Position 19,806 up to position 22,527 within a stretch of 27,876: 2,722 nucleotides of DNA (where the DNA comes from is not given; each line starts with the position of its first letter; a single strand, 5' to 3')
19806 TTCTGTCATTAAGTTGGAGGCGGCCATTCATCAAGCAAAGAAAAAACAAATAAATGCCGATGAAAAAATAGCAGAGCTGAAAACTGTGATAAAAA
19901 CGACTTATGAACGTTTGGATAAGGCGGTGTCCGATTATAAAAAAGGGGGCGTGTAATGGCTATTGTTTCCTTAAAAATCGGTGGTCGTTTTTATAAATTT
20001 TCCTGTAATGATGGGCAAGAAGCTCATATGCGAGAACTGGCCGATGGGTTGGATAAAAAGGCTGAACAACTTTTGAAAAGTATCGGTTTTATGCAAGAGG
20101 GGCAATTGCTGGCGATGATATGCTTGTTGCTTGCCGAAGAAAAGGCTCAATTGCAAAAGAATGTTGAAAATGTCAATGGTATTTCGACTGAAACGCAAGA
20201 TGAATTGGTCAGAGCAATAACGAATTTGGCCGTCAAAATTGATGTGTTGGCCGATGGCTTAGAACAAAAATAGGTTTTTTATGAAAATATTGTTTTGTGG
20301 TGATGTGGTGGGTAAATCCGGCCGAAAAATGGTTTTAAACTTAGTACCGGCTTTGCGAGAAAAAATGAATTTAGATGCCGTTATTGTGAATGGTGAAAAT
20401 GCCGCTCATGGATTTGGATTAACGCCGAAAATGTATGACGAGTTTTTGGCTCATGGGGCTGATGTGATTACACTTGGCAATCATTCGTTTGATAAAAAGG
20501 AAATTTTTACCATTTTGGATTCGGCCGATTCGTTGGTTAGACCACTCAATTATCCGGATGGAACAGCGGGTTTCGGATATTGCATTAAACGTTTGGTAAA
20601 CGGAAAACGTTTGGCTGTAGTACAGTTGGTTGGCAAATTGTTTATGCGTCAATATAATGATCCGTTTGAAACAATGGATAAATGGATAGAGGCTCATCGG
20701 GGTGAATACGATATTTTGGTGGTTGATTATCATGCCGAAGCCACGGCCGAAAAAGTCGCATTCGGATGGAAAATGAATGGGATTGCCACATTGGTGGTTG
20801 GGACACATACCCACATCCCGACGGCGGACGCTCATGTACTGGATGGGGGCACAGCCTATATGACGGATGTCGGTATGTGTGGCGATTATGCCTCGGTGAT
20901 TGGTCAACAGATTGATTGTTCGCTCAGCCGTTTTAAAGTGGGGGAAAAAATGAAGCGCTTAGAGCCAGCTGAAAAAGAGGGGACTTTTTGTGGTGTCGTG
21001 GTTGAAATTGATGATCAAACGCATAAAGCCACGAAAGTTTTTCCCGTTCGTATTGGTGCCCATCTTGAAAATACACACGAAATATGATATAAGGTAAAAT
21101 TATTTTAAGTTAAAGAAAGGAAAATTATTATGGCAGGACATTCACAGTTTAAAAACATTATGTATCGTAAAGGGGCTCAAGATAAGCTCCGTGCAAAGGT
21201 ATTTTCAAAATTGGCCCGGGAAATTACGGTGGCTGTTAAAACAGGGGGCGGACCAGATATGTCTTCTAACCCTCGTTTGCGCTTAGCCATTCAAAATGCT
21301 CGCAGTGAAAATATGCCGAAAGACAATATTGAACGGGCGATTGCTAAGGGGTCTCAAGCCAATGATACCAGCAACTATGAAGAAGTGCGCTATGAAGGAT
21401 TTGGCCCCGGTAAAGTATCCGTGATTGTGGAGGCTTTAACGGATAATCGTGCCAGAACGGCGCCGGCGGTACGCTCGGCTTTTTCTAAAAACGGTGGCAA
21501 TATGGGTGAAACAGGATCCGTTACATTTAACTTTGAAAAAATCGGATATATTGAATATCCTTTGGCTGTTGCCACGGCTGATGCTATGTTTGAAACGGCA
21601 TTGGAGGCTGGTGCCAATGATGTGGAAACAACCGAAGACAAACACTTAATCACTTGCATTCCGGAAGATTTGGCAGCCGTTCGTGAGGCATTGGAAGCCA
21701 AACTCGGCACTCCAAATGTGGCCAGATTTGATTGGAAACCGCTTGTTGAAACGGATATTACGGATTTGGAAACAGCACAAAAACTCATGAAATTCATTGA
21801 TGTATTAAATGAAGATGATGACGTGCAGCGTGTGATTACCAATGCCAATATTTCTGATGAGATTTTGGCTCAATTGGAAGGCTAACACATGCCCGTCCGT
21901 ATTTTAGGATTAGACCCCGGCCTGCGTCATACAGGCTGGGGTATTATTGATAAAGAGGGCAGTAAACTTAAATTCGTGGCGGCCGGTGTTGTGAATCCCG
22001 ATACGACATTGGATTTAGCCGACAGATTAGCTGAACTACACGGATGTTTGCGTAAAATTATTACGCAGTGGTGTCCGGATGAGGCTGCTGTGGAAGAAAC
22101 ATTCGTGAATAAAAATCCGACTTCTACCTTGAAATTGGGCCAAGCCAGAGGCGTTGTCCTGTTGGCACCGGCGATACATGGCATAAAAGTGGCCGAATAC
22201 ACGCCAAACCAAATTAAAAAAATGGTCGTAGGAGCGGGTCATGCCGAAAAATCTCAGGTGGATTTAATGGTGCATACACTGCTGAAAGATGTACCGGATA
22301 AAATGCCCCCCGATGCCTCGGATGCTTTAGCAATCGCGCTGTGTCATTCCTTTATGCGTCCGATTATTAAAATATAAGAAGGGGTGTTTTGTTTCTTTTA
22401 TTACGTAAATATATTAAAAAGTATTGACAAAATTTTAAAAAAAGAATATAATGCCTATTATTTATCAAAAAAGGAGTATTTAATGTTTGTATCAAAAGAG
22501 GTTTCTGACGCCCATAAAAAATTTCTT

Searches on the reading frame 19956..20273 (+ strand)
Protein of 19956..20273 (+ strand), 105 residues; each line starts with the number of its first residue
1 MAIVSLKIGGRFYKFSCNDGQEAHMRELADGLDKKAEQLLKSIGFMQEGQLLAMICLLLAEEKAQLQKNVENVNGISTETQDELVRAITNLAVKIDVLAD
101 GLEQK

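Call 12: search_protein_families(library=pfam, proteins=[window:19956-20273:+], max_evalue=0.001)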
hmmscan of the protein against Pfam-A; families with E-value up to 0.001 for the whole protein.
window:19956-20273:+ (105 aa): 1 family
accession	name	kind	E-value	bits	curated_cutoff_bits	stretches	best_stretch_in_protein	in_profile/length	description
PF05164.18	ZapA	-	7.1e-15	55.5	23.8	1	4-84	1-81/88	Cell division protein ZapA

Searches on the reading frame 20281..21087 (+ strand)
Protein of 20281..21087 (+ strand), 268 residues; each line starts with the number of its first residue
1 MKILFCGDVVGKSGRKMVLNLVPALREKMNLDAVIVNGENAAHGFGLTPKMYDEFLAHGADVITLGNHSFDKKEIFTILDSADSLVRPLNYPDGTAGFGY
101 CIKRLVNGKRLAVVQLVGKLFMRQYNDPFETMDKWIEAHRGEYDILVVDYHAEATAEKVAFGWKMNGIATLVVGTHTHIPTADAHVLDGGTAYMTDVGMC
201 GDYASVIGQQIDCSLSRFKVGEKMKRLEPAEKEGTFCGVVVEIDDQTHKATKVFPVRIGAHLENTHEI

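Call 12: search_protein_families(library=pfam, proteins=[window:20281-21087:+], max_evalue=0.001)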
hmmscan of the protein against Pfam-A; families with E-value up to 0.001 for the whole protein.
window:20281-21087:+ (268 aa): 2 families
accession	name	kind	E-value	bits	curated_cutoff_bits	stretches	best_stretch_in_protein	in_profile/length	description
PF13277.11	YmdB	-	6.7e-95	317.6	27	1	4-253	1-250/253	YmdB-like protein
PF00149.33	Metallophos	-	1.8e-10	42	21.5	1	1-180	1-191/191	Calcineurin-like phosphoesterase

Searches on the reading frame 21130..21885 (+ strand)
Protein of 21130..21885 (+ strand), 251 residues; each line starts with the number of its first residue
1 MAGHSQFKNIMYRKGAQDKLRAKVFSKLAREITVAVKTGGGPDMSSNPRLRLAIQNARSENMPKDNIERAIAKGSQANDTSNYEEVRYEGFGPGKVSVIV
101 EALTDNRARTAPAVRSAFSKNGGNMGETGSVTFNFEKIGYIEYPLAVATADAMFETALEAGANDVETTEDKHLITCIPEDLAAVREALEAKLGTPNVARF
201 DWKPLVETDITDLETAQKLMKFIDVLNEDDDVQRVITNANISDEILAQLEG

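Call 12: search_protein_families(library=pfam, proteins=[window:21130-21885:+], max_evalue=0.001)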
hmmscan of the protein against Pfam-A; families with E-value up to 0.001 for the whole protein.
window:21130-21885:+ (251 aa): 2 families
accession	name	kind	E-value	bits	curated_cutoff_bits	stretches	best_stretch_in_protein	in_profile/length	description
PF01709.26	Transcrip_reg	-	1.6e-53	181.1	27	1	83-239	1-160/160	TACO1/YebC second and third domain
PF20772.2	TACO1_YebC_N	-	1.4e-31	109.2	36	1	5-76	1-72/73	TACO1/YebC protein N-terminal domain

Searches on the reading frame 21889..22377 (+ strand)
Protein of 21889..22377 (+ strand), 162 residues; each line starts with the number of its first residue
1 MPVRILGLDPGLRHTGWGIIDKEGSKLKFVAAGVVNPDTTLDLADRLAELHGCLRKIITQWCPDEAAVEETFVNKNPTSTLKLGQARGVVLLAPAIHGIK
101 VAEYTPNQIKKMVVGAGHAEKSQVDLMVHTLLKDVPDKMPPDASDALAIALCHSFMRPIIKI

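Call 12: search_protein_families(library=pfam, proteins=[window:21889-22377:+], max_evalue=0.001)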
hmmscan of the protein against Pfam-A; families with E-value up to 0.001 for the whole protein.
window:21889-22377:+ (162 aa): 1 family
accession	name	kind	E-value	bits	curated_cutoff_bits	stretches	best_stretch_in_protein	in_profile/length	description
PF02075.23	RuvC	-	1.7e-49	167.9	22.2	1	5-153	1-148/148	Crossover junction endodeoxyribonuclease RuvC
